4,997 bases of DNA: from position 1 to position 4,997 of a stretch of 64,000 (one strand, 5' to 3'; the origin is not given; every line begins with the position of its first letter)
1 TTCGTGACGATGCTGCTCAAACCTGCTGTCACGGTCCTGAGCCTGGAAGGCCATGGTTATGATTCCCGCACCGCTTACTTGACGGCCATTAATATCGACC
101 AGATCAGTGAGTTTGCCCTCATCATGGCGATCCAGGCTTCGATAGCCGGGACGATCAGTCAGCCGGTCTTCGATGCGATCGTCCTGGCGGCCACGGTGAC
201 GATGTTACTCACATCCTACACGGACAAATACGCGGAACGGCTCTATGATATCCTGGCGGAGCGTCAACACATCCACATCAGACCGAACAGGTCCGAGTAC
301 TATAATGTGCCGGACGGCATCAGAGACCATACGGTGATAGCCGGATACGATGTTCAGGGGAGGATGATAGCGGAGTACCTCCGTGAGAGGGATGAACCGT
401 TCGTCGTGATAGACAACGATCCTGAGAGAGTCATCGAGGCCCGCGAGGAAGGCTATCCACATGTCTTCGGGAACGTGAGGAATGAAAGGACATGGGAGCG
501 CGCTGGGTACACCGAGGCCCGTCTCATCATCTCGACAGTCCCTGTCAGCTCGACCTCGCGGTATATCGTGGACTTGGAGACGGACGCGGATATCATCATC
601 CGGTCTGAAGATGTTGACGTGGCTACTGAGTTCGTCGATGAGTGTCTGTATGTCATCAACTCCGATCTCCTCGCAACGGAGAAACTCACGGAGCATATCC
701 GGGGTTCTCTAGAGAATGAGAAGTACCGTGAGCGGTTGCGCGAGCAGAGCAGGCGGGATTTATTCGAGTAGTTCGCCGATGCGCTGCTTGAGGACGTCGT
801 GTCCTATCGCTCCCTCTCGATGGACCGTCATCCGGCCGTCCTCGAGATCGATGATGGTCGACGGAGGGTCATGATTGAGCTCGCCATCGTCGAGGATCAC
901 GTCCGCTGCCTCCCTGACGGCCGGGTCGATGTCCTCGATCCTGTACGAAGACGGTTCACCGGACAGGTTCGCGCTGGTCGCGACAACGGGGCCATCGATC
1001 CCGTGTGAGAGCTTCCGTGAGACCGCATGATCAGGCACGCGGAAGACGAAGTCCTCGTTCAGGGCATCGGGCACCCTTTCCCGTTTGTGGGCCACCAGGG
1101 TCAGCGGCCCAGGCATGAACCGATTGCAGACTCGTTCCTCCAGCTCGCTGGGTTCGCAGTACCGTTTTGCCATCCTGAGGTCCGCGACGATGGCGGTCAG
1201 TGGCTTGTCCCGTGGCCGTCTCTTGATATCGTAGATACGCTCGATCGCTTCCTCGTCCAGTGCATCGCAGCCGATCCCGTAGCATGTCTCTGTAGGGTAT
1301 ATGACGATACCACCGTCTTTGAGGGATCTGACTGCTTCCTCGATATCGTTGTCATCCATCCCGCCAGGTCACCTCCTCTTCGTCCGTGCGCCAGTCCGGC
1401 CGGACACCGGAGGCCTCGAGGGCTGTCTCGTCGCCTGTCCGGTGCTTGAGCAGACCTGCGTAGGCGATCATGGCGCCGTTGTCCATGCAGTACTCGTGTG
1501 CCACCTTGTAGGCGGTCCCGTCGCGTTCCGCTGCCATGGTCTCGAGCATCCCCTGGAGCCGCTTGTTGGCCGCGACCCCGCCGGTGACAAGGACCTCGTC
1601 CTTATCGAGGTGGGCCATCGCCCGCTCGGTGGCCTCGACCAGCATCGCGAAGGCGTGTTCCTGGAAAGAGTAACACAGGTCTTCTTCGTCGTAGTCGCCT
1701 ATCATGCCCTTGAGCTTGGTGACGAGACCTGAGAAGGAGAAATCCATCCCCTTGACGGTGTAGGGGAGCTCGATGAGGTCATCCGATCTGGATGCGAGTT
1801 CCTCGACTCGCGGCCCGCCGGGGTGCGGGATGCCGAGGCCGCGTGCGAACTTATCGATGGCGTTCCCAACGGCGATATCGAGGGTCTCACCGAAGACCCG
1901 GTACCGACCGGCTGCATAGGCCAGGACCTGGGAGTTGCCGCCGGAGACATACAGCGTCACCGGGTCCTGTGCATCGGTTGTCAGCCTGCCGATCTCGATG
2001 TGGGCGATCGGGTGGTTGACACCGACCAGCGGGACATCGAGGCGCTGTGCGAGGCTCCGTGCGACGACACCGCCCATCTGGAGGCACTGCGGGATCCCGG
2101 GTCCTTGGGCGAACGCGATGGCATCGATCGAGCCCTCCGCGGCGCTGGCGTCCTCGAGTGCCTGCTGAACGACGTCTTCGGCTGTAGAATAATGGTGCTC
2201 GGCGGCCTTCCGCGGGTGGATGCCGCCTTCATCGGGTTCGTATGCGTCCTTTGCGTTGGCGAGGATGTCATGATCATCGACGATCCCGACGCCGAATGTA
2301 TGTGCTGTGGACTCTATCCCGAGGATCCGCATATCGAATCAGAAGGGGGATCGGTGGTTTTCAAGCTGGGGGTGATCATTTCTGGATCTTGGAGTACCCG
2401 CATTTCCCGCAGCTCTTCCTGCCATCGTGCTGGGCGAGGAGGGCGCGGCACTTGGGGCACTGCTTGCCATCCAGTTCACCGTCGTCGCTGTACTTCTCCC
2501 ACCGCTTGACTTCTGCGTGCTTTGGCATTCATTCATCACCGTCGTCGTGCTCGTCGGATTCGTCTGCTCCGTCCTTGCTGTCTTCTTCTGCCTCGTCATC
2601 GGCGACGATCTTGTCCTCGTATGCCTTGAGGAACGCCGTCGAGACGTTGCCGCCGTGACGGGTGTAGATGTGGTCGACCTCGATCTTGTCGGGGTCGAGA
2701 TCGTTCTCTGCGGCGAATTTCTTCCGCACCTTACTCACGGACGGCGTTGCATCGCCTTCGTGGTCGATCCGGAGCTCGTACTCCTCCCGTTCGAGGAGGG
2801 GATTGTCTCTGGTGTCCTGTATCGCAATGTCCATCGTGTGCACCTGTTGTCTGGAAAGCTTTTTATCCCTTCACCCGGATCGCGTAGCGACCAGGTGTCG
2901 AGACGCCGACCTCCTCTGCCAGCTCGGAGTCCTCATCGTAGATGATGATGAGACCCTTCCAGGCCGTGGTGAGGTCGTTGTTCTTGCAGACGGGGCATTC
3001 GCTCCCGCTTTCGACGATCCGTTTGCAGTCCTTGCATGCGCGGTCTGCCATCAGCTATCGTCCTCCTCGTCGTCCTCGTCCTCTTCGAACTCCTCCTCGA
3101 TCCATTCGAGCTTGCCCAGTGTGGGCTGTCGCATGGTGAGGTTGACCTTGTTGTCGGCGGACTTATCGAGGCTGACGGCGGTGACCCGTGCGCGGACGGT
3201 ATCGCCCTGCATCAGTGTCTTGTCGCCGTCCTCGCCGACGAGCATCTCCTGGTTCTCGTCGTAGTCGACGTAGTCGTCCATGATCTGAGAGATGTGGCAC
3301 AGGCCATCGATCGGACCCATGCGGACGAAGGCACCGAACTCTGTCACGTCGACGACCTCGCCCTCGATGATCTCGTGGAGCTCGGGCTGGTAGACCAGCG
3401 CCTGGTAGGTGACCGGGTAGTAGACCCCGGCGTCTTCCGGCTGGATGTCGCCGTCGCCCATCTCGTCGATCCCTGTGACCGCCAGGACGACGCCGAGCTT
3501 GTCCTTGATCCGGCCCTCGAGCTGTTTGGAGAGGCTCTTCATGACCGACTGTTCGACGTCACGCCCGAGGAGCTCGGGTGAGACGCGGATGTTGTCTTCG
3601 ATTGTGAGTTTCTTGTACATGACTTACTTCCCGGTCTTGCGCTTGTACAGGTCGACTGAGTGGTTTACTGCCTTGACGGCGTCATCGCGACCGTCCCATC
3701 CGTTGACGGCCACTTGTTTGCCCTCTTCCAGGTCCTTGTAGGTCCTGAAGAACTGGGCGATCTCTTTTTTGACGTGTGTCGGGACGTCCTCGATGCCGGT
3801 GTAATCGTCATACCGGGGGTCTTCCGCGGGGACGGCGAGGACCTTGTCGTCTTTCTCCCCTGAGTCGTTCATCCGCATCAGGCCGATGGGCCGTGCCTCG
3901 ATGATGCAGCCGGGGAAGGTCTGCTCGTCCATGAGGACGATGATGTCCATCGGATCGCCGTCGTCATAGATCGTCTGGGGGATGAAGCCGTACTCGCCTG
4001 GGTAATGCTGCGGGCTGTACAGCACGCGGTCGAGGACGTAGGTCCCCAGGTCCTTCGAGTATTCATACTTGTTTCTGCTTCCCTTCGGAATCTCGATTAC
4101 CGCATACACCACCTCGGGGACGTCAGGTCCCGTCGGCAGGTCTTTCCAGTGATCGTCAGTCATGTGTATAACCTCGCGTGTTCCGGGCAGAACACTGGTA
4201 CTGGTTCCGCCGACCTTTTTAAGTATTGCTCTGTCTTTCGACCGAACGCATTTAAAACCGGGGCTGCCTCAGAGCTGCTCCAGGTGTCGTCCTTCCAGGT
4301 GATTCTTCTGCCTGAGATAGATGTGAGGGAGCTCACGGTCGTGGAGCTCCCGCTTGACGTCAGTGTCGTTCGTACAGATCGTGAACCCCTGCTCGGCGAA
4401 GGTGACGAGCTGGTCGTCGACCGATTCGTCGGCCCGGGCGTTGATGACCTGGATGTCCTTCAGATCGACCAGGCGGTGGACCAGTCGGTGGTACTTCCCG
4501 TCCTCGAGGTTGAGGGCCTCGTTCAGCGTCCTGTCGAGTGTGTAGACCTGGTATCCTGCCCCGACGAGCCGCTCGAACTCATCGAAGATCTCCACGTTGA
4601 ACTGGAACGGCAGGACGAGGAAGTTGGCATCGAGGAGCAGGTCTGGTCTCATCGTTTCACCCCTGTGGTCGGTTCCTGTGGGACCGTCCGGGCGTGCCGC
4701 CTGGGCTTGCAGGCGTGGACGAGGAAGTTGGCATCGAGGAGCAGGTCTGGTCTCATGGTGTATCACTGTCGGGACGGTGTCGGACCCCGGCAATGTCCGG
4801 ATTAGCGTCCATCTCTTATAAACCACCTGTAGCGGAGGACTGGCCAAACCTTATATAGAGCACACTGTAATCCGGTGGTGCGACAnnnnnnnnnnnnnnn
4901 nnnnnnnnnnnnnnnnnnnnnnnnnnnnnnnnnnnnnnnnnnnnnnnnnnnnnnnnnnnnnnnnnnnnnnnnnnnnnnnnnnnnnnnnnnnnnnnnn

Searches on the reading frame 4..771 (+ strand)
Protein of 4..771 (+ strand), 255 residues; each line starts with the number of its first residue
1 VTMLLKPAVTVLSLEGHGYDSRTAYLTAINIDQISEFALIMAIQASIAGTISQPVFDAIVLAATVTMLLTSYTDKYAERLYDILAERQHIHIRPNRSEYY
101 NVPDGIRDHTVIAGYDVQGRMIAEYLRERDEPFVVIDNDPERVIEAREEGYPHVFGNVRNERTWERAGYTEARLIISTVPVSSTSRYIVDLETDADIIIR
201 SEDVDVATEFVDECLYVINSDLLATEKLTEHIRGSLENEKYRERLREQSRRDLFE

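Call 87: search_protein_families(library=pfam, proteins=[window:4-771:+], max_evalue=0.0001)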
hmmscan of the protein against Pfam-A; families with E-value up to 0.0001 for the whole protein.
window:4-771:+ (255 aa): 1 family
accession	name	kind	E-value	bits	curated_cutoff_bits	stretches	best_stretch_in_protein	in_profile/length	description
PF02254.24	TrkA_N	-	2.8e-17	63.5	23.8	1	111-203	2-98/116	TrkA-N domain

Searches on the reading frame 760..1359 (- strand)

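Call 87: search_protein_families(library=pfam, proteins=[window:760-1359:-], max_evalue=0.0001)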
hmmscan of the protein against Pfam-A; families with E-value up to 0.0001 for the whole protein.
window:760-1359:- (199 aa): 1 family
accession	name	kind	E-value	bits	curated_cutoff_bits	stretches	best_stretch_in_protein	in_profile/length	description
PF01300.24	Sua5_yciO_yrdC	-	1.7e-52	177.9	25.1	1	13-183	3-178/178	Telomere recombination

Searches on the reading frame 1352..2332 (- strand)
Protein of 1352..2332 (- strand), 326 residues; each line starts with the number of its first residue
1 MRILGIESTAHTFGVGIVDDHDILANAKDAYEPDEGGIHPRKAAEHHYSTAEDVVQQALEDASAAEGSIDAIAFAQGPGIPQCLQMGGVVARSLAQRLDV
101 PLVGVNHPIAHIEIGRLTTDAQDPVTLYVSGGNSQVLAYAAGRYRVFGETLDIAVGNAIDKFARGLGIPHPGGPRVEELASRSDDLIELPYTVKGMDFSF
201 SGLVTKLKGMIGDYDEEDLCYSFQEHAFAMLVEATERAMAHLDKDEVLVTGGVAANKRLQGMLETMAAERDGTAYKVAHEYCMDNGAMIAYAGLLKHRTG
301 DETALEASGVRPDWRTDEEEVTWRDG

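Call 87: search_protein_families(library=pfam, proteins=[window:1352-2332:-], max_evalue=0.0001)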
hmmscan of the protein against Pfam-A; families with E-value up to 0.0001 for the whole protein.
window:1352-2332:- (326 aa): 2 families
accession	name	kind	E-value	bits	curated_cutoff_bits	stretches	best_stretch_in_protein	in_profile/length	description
PF00814.31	TsaD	-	4.4e-81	272.9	24.8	1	28-291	10-264/264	tRNA N6-adenosine threonylcarbamoyltransferase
PF22521.2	HypF_C_2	-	7.4e-06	26.3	27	1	175-278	122-228/241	Carbamoyltransferase, Kae1-like Domain, second subdomain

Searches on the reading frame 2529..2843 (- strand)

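Call 87: search_protein_families(library=pfam, proteins=[window:2529-2843:-], max_evalue=0.0001)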
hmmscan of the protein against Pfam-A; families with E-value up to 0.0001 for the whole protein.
window:2529-2843:- (104 aa): 1 family
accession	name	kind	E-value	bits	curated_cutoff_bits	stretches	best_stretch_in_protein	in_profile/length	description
PF01282.25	Ribosomal_S24e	-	2.7e-15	56.7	24.5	1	8-79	2-73/95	Ribosomal protein S24e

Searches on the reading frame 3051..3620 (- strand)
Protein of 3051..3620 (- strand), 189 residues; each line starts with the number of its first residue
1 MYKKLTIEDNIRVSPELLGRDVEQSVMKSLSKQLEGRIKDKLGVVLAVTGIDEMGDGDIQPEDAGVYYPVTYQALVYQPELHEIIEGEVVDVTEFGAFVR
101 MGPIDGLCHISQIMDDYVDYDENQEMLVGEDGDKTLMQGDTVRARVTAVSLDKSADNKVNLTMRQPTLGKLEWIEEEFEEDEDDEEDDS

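Call 87: search_protein_families(library=pfam, proteins=[window:3051-3620:-], max_evalue=0.0001)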
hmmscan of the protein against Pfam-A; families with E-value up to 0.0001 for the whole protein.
window:3051-3620:- (189 aa): 2 families
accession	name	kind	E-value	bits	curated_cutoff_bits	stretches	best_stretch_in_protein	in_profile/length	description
PF00575.29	S1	-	3.2e-17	63.1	22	1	79-154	2-67/74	S1 RNA binding domain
PF03876.22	SHS2_Rpb7-N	-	2.5e-10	40.8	24.8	1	8-63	1-56/57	SHS2 domain found in N terminus of Rpb7p/Rpc25p/MJ0397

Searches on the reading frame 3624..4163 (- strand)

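Call 87: search_protein_families(library=pfam, proteins=[window:3624-4163:-], max_evalue=0.0001)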
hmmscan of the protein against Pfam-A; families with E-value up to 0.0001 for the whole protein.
window:3624-4163:- (179 aa): 1 family
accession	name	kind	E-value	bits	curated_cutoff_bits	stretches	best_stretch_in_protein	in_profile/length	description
PF00719.24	Pyrophosphatase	-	1.7e-61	207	23.5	1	21-174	1-153/153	Inorganic pyrophosphatase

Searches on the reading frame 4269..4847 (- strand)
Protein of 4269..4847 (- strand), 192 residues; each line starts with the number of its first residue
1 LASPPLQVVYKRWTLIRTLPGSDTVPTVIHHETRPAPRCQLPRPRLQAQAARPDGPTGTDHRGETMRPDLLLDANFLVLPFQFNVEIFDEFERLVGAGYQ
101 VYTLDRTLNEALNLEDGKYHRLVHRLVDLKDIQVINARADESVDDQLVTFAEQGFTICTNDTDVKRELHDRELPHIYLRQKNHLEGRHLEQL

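Call 87: search_protein_families(library=pfam, proteins=[window:4269-4847:-], max_evalue=0.0001)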
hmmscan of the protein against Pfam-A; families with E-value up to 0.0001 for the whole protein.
window:4269-4847:- (192 aa): 1 family
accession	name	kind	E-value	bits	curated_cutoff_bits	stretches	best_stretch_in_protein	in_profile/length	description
PF18477.7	PIN_9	-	3.6e-13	50.2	26.3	1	71-181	2-116/116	PIN like domain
